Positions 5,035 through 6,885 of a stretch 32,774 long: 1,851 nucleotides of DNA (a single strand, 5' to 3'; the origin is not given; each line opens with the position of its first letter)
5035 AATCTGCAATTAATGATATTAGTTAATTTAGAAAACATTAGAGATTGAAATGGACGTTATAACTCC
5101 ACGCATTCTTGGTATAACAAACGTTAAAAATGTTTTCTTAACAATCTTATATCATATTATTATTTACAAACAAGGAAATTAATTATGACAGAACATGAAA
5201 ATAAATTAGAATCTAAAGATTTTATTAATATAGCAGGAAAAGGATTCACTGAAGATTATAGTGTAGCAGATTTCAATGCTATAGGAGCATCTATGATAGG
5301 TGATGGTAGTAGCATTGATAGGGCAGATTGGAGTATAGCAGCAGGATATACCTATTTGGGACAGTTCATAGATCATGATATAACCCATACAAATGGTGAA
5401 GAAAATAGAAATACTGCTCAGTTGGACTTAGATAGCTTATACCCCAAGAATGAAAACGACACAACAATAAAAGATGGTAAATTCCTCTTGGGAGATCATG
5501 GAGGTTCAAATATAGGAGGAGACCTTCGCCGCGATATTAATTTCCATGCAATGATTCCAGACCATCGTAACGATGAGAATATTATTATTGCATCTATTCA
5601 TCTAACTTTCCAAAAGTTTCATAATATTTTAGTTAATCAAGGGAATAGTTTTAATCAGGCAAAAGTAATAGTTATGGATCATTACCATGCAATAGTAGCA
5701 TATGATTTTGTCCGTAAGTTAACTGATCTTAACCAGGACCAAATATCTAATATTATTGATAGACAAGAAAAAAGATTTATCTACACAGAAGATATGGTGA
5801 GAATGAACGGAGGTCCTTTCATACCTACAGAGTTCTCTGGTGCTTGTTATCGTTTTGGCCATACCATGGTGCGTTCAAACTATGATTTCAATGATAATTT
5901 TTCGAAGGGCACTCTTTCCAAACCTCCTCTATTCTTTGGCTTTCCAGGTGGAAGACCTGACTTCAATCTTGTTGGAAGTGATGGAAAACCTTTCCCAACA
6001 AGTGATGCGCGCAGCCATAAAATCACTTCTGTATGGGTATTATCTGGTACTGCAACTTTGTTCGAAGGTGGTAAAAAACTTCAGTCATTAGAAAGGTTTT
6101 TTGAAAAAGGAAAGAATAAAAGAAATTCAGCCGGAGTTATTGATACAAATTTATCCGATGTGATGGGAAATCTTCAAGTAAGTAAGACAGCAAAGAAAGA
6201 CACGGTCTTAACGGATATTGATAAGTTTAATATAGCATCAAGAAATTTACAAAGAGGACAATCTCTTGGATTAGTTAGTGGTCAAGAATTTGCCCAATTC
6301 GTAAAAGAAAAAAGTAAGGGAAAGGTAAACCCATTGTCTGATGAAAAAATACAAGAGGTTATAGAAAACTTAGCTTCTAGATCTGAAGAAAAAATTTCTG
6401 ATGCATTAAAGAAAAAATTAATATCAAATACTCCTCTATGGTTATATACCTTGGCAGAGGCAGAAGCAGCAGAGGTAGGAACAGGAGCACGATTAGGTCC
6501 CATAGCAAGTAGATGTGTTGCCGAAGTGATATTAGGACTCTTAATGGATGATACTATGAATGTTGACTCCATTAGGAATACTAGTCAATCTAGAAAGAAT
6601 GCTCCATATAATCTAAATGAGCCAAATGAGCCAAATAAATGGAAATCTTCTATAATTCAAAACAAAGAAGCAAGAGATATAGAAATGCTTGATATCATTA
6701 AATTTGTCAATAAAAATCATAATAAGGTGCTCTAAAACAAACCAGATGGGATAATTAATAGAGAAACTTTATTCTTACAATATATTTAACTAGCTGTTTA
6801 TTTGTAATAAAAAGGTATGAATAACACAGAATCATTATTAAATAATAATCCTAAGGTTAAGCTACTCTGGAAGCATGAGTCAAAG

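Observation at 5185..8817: Candidate holin/endolysin-dependent export (type-10-like) or suicide module: leaderless peroxidase + DUF4157 protein + 3TM holin + SH3-amidase + small 2-TM protein, without any phage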

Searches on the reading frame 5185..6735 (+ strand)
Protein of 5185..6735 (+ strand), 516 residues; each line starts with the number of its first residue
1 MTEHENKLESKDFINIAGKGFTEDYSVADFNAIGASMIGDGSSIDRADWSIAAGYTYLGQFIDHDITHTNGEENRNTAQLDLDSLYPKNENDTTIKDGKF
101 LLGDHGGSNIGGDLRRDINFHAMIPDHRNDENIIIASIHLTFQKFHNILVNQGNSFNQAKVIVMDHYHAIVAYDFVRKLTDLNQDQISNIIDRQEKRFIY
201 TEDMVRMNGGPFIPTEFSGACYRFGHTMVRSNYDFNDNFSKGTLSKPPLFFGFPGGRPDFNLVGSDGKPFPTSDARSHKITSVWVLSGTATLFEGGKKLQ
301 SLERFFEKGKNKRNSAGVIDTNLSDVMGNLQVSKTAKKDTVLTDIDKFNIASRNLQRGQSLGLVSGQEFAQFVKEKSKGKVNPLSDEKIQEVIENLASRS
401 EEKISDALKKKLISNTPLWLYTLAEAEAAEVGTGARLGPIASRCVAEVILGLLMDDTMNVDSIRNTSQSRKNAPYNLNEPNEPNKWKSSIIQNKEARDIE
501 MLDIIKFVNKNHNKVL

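Call 4: search_protein_families(library=pfam, proteins=[window:5185-6735:+], max_evalue=0.01)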
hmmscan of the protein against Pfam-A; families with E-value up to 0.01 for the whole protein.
window:5185-6735:+ (516 aa): 1 family
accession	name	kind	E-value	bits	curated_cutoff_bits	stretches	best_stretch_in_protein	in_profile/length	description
PF03098.20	An_peroxidase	-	5.8e-11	42.1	25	1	123-238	211-329/530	Animal haem peroxidase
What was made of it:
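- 5185..6735 (+): Short bacterial heme peroxidase (peroxidase-cyclooxygenase superfamily), leaderless and fast-evolving. It is a lineage-specific neighbour of the cassette and at most a possible cargo. Pfam An_peroxidase 5.8e-11 (call 4).
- Checked: 5185-6735, 516 aa: An_peroxidase, 42.1 bits against a cut-off of 25 (call 4).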

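Call 6: search_protein_families(library=phrogs, proteins=[window:5185-6735:+], max_evalue=0.01)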
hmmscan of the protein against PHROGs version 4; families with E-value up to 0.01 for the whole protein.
window:5185-6735:+ (516 aa): 0 families

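Call 7: find_encoding_contigs(protein=window:5185-6735:+, flank=10000, max_places=6)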
Protein window:5185-6735:+ (516 aa): 2 contigs read that carry it; 2 places shown.
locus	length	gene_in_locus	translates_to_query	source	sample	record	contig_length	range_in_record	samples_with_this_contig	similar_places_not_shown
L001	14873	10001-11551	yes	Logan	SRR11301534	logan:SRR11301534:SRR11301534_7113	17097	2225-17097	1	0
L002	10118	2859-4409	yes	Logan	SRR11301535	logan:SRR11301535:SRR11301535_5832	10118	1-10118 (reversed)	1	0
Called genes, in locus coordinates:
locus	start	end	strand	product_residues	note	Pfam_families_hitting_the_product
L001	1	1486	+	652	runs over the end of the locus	PF06480:FtsH_ext, PF06068:TIP49 (weak), PF00004:AAA, PF07728:AAA_5 (weak), PF17862:AAA_lid_3, PF01434:Peptidase_M41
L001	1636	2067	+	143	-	PF02152:FolB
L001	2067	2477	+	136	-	PF01288:HPPK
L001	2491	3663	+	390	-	PF00762:Ferrochelatase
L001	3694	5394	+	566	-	PF02463:SMC_N, PF13175:AAA_15 (weak), PF13476:AAA_23 (faint)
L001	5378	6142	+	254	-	PF20582:UPF0758_N, PF04002:RadC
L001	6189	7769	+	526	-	-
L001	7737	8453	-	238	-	PF01555:N6_N4_Mtase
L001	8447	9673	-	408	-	PF01555:N6_N4_Mtase (weak)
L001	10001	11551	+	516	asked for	PF03098:An_peroxidase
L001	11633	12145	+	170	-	-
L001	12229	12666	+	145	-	PF11351:GTA_holin_3TM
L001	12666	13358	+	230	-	PF08239:SH3_3, PF01510:Amidase_2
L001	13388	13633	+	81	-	-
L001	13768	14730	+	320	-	-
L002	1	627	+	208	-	?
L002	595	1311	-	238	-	PF01555:N6_N4_Mtase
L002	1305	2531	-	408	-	PF01555:N6_N4_Mtase (weak)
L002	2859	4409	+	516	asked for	PF03098:An_peroxidase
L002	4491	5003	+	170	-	-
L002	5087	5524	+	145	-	PF11351:GTA_holin_3TM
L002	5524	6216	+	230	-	PF08239:SH3_3, PF01510:Amidase_2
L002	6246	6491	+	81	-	-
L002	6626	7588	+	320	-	-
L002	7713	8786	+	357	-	PF00753:Lactamase_B (weak)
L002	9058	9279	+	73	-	PF01197:Ribosomal_L31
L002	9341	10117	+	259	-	?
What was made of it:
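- Checked: Two independent Logan assemblies, L001 and L002, show the same gene order (call 7), so this is not an assembly artefact.
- The same arrangement appears in two independent assemblies (call 7).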

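Call 9: find_homologous_proteins(query=window:5185-6735:+, max_evalue=0.00001)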
Query window:5185-6735:+ (516 aa): 2517 proteins with E <= 0.00001 among 8000 candidates; the best 120 are listed.
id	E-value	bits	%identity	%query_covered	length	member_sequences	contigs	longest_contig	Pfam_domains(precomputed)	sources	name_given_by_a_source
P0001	0.0e+0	1167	100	100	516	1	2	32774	PF03098.21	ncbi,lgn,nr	ncbi:MAG: hypothetical protein HAW61_03265 [Candidatus Portiera sp.]|nr:hypothetical protein [Portie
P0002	1.5e-266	903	81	100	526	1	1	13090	PF03098.21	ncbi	-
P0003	2.2e-101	358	46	98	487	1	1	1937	PF03098.21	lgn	-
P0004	1.5e-63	233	39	91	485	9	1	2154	PF03098.21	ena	-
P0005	4.4e-56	209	36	90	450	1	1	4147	PF03098.21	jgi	jgi:hypothetical protein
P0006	4.6e-56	209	38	82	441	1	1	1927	PF03098.21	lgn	-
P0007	7.1e-56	208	39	92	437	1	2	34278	PF03098.21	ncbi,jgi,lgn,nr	ncbi:MAG: hypothetical protein HQ483_05920 [Rhodospirillales bacterium]|nr:hypothetical protein [Rho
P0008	5.4e-55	205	37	90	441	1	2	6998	PF03098.21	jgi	jgi:hypothetical protein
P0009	1.6e-54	204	36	93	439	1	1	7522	PF03098.21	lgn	-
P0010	2.9e-53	200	36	92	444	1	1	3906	PF03098.21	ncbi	-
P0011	7.9e-53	198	38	90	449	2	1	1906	PF03098.21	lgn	-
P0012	3.3e-49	186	39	77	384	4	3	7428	PF03098.21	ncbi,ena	-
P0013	6.5e-49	185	38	80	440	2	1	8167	PF03098.21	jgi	-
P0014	8.6e-48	181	39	80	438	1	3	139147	PF03098.21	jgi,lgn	-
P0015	2.6e-41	160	32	94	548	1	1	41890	PF03098.21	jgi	jgi:hypothetical protein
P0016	6.4e-41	159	33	82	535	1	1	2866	PF03098.21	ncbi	-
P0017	2.5e-39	153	33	83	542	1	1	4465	PF03098.21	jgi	jgi:Animal haem peroxidase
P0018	4.0e-39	153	34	87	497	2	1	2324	PF03098.21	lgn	-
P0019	1.5e-38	151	32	78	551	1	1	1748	PF03098.21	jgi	-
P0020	1.7e-38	151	29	95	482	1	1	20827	PF03098.21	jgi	jgi:hypothetical protein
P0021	1.9e-38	151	34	80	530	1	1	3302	PF03098.21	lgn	-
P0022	2.0e-38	151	34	81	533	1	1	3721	PF03098.21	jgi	jgi:hypothetical protein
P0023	2.1e-38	150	33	89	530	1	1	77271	PF03098.21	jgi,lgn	jgi:hypothetical protein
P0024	2.7e-38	150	32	79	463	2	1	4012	PF03098.21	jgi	jgi:hypothetical protein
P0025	1.0e-37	148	31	83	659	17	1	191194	PF01476.27,PF03098.21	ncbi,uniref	ncbi:LysM peptidoglycan-binding domain-containing protein [Actinoplanes subglobosus]|uniref:LysM pep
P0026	1.1e-37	148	33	81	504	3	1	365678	PF03098.21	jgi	jgi:hypothetical protein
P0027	1.3e-37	148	31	95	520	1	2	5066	PF03098.21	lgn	-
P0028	1.4e-37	148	32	82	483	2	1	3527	PF03098.21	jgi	jgi:hypothetical protein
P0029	1.4e-37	148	31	89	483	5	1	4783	PF03098.21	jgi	jgi:Animal haem peroxidase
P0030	1.4e-37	148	32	79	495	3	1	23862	PF03098.21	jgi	jgi:hypothetical protein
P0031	1.6e-37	148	32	78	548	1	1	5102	PF03098.21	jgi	jgi:hypothetical protein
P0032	1.6e-37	148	33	83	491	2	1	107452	PF03098.21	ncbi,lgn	ncbi:MAG: heme peroxidase family protein [Pseudomonadota bacterium]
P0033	1.7e-37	147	33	78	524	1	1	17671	PF03098.21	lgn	-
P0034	1.8e-37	147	31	93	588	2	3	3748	PF01476.27,PF03098.21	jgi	jgi:hypothetical protein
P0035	2.2e-37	147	31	83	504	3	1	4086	PF03098.21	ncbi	-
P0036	2.2e-37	147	33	88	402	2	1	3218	PF03098.21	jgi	jgi:hypothetical protein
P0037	2.8e-37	147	30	83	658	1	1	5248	PF01476.27,PF03098.21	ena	-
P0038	2.9e-37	147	34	79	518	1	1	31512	PF03098.21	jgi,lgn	-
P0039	4.1e-37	146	30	81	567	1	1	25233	PF03098.21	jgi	jgi:hypothetical protein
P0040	5.5e-37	146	31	93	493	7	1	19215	PF03098.21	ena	-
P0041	6.6e-37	146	33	79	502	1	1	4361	PF03098.21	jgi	jgi:hypothetical protein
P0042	6.8e-37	145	31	84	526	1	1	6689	PF03098.21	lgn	-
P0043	8.3e-37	145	31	89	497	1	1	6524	PF03098.21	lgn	-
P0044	8.4e-37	145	33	93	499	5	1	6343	PF03098.21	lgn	-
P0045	9.4e-37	145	31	86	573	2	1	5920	PF03098.21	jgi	jgi:Animal haem peroxidase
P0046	1.0e-36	145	32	83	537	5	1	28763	PF03098.21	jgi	jgi:hypothetical protein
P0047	1.0e-36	145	33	87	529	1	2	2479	PF03098.21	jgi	jgi:heme peroxidase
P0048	1.2e-36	145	31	89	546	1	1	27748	PF03098.21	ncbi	-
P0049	1.4e-36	144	33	91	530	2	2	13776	PF03098.21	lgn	-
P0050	1.4e-36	144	30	89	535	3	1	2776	PF03098.21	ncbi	-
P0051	1.5e-36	144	30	95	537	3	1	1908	PF03098.21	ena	-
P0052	1.5e-36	144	33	84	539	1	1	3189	PF03098.21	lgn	-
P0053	1.5e-36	144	32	95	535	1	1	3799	PF03098.21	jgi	jgi:hypothetical protein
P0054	1.6e-36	144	33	79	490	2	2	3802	PF03098.21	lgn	-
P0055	1.6e-36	144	34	82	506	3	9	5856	PF03098.21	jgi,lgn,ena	jgi:hypothetical protein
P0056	2.0e-36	144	33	79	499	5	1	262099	PF03098.21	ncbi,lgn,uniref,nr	ncbi:peroxidase family protein [Rhodovulum euryhalinum]|uniref:Heme peroxidase n=1 Tax=Rhodovulum eu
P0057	2.1e-36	144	31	84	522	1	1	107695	PF03098.21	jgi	jgi:hypothetical protein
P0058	2.1e-36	144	29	95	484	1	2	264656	PF03098.21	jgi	jgi:hypothetical protein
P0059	2.2e-36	144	32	79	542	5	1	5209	PF03098.21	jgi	jgi:hypothetical protein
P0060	2.3e-36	144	32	80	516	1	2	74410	PF03098.21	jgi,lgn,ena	jgi:hypothetical protein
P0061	2.3e-36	144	33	93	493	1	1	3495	PF03098.21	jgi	jgi:hypothetical protein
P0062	2.4e-36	144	34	79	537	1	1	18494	PF03098.21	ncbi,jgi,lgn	ncbi:MAG TPA: heme peroxidase family protein [Roseomonas sp.]|jgi:hypothetical protein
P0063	2.6e-36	144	33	79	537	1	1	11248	PF03098.21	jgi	jgi:hypothetical protein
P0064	2.7e-36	144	32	83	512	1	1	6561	PF03098.21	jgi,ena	-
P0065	2.7e-36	144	30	90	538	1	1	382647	PF03098.21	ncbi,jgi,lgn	jgi:hypothetical protein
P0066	2.9e-36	143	31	89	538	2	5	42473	PF03098.21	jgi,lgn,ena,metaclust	metaclust:\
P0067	3.2e-36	143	33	79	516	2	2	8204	PF03098.21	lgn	-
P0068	3.3e-36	143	33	79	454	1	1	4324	PF03098.21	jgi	jgi:Animal haem peroxidase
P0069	3.6e-36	143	32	82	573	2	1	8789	PF03098.21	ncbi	ncbi:MAG TPA: heme peroxidase family protein [Pyrinomonadaceae bacterium]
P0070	3.6e-36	143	33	79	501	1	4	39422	PF03098.21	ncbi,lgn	-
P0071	3.8e-36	143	32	79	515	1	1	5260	PF03098.21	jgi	jgi:heme peroxidase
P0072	4.0e-36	143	32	82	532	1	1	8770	PF03098.21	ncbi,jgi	jgi:hypothetical protein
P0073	4.1e-36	143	31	84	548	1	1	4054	PF03098.21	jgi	jgi:hypothetical protein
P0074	4.7e-36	143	33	83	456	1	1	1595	PF03098.21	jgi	jgi:hypothetical protein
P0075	5.2e-36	143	30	96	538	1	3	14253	PF03098.21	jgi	jgi:hypothetical protein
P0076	5.8e-36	142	31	96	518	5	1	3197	PF03098.21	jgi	jgi:hypothetical protein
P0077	6.0e-36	142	31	79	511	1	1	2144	PF03098.21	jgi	-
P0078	6.3e-36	142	28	95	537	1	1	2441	PF03098.21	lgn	-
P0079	7.9e-36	142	33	89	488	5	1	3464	PF03098.21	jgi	jgi:hypothetical protein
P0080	1.1e-35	142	30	93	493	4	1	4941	PF03098.21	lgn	-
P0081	1.2e-35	141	30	82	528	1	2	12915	PF03098.21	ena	-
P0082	1.2e-35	141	32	86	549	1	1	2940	PF03098.21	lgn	-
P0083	1.3e-35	141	31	89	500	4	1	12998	PF03098.21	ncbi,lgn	ncbi:MAG: heme peroxidase family protein [Pseudomonadota bacterium]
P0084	1.3e-35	141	31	89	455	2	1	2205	PF03098.21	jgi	jgi:hypothetical protein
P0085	1.4e-35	141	31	81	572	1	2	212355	PF03098.21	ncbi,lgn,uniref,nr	ncbi:heme peroxidase [Mesorhizobium sp. B3-1-3]|uniref:peroxidase family protein n=1 Tax=unclassifie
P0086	1.5e-35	141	31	89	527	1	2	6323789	PF03098.21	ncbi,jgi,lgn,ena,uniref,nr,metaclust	ncbi:hypothetical protein ABB55_23640 [Prosthecomicrobium hirschii]|uniref:Heme peroxidase n=1 Tax=P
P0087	1.5e-35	141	33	79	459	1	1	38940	PF03098.21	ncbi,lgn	-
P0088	1.6e-35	141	31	93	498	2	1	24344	PF03098.21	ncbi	ncbi:MAG: heme peroxidase family protein [Alphaproteobacteria bacterium]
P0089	1.6e-35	141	30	93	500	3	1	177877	PF03098.21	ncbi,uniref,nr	ncbi:peroxidase family protein [Rhodovulum steppense]|uniref:Heme peroxidase n=1 Tax=Rhodovulum step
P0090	1.7e-35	141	31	79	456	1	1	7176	PF03098.21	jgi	jgi:Animal haem peroxidase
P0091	1.7e-35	141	32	82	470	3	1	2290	PF03098.21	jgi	jgi:hypothetical protein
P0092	1.7e-35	141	29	86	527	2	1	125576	PF03098.21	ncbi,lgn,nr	ncbi:MAG: hypothetical protein JNL82_12075 [Myxococcales bacterium]|nr:hypothetical protein [Myxococ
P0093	1.7e-35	141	32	79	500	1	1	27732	PF03098.21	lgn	-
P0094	1.8e-35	141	32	79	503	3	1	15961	PF03098.21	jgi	jgi:hypothetical protein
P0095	1.8e-35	141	31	89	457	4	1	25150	PF03098.21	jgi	jgi:heme peroxidase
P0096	2.0e-35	141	30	87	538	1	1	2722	PF03098.21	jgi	jgi:Animal haem peroxidase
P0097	2.0e-35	141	32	79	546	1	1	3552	PF03098.21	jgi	jgi:hypothetical protein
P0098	2.0e-35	141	29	89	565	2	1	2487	PF01476.27,PF03098.21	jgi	jgi:nucleoid-associated protein YgaU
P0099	2.0e-35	141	31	93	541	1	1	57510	PF03098.21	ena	-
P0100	2.1e-35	141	34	83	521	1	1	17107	PF03098.21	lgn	-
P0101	2.9e-35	140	32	84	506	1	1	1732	PF03098.21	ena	-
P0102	3.0e-35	140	30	94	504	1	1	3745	PF03098.21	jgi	jgi:Animal haem peroxidase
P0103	3.1e-35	140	32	89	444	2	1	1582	PF03098.21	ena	-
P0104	3.2e-35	140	31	79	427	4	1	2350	PF03098.21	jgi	jgi:hypothetical protein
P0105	3.3e-35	140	32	84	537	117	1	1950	PF03098.21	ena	-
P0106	3.4e-35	140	33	83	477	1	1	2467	PF03098.21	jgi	jgi:hypothetical protein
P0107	3.6e-35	140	31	89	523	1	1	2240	PF03098.21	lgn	-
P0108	3.8e-35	140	31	85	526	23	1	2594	PF03098.21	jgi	jgi:Animal haem peroxidase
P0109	4.0e-35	140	34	79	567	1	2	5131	PF03098.21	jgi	jgi:hypothetical protein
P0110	4.1e-35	140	31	84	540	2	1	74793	PF03098.21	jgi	jgi:hypothetical protein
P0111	4.2e-35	140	32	81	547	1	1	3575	PF03098.21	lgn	-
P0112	4.2e-35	140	32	89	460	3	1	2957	PF03098.21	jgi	jgi:hypothetical protein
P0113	4.6e-35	139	31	82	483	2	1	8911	PF03098.21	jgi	jgi:hypothetical protein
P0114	4.8e-35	139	30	92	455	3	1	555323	PF03098.21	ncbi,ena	-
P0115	4.9e-35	139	30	89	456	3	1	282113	PF03098.21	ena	-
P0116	5.2e-35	139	32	81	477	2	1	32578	PF03098.21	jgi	jgi:heme peroxidase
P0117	5.4e-35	139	31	82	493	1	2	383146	PF03098.21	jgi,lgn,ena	-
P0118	5.4e-35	139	30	84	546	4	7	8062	PF03098.21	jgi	jgi:hypothetical protein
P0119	6.0e-35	139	31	89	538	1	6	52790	PF03098.21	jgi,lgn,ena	jgi:hypothetical protein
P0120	6.0e-35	139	29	93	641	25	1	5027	PF01476.27,PF23473.2,PF03098.21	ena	-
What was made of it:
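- Several relatives carry LysM peptidoglycan-binding domains, which hints at action at the cell wall (call 9).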

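Call 10: search_protein_families(library=padloc, proteins=[window:5185-6735:+], max_evalue=0.01)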
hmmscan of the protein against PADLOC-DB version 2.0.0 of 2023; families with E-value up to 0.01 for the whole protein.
window:5185-6735:+ (516 aa): 0 families

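Call 12: find_encoding_contigs(protein=P0002, flank=10000, max_places=3)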
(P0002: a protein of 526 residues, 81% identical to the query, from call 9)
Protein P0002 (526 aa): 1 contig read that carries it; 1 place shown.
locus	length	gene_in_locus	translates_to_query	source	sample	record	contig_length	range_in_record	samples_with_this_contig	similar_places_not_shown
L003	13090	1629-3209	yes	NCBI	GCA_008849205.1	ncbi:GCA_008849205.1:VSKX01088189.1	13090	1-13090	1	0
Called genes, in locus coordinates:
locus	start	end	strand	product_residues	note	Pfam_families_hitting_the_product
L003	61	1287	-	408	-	PF01555:N6_N4_Mtase (weak)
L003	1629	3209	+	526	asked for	PF03098:An_peroxidase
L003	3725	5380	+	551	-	-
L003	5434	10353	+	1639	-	-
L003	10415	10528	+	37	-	-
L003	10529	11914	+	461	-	PF02450:LCAT, PF07819:PGAP1 (weak), PF12146:Hydrolase_4 (weak), PF06028:DUF915 (faint)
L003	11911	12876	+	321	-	PF18925:DUF5675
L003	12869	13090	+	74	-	?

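Call 13: find_encoding_contigs(protein=P0007, flank=8000, max_places=3)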
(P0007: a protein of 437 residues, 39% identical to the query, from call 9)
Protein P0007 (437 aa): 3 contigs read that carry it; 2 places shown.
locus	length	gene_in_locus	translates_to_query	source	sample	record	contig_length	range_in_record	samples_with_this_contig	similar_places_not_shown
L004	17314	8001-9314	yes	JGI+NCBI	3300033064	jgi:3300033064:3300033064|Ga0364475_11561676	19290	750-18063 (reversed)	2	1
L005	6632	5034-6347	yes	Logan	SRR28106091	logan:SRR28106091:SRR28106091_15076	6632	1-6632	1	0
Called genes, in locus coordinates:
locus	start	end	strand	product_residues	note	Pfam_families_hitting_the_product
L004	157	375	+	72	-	-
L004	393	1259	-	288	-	PF04367:DUF502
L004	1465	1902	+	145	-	PF00293:NUDIX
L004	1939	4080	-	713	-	PF00082:Peptidase_S8 (faint)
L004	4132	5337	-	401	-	-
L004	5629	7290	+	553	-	PF13424:TPR_12 (faint), PF14559:TPR_19 (faint)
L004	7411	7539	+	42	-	-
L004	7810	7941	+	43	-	-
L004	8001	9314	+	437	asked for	PF03098:An_peroxidase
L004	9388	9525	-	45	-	-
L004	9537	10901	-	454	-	PF25994:HH_AprE, PF26002:Beta-barrel_AprE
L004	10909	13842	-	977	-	PF00664:ABC_membrane, PF00005:ABC_tran, PF02463:SMC_N (faint), PF13304:AAA_21 (faint)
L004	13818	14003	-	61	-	-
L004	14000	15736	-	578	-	PF00664:ABC_membrane, PF00005:ABC_tran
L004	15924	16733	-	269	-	PF11150:DUF2927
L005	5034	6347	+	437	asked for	PF03098:An_peroxidase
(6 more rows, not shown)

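Call 19: search_protein_families(library=pfam, proteins=[L003:3704-5380:+, L003:5434-10353:+, L003:10529-11914:+, L003:11911-12876:+, L003:12869-13090:+, L003:3291-3518:+, L003:3388-3654:+], max_evalue=0.01)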
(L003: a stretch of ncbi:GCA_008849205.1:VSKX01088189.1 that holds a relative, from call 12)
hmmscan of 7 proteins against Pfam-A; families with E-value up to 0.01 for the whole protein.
L003:3704-5380:+ (558 aa): 2 families
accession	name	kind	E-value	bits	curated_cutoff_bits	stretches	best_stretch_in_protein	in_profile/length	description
PF00041.27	fn3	-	2.7e-05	24.7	25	1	118-193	2-77/84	Fibronectin type III domain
PF08329.16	ChitinaseA_N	-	0.0014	18.7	21.2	1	129-203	38-112/133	Chitinase A, N-terminal domain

L003:5434-10353:+ (1639 aa): 0 families

L003:10529-11914:+ (461 aa): 9 families
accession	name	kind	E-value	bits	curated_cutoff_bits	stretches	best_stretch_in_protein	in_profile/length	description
PF02450.21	LCAT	-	1.8e-10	41.1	21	1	117-207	87-167/392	Lecithin:cholesterol acyltransferase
PF12146.15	Hydrolase_4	-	6.5e-07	29.3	27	1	156-274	76-170/239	Serine aminopeptidase, S33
PF07819.20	PGAP1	-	7.3e-07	29.6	24.3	1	137-206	70-133/233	PGAP1-like alpha/beta domain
PF06028.17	DUF915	-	1.2e-05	25.2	22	1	161-206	105-147/255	Alpha/beta hydrolase of unknown function (DUF915)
PF00561.26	Abhydrolase_1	-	5.7e-05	23.3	25.8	1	160-202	70-107/245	alpha/beta hydrolase fold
PF01764.32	Lipase_3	-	0.00067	20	22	1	158-213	62-115/140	Lipase (class 3)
PF05057.20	DUF676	-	0.00096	19.2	20.3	1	152-206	76-129/217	Putative serine esterase (DUF676)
PF02089.21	Palm_thioest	-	0.0011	19.1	26.8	1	136-216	55-128/254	Palmitoyl protein thioesterase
PF12697.13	Abhydrolase_6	-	0.0044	18.1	26.3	1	144-210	63-100/217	Alpha/beta hydrolase family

L003:11911-12876:+ (321 aa): 2 families
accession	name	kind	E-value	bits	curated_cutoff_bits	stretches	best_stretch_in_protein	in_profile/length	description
PF18925.5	DUF5675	-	1.6e-18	67.1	26.7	1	101-216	14-111/114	Family of unknown function (DUF5675)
PF10908.13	Tlde1_dom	-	7.8e-05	23.5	30.1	1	124-198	20-102/120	Tlde1 domain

L003:12869-13090:+ (74 aa): 0 families

L003:3291-3518:+ (75 aa): 0 families

L003:3388-3654:+ (88 aa): 0 families
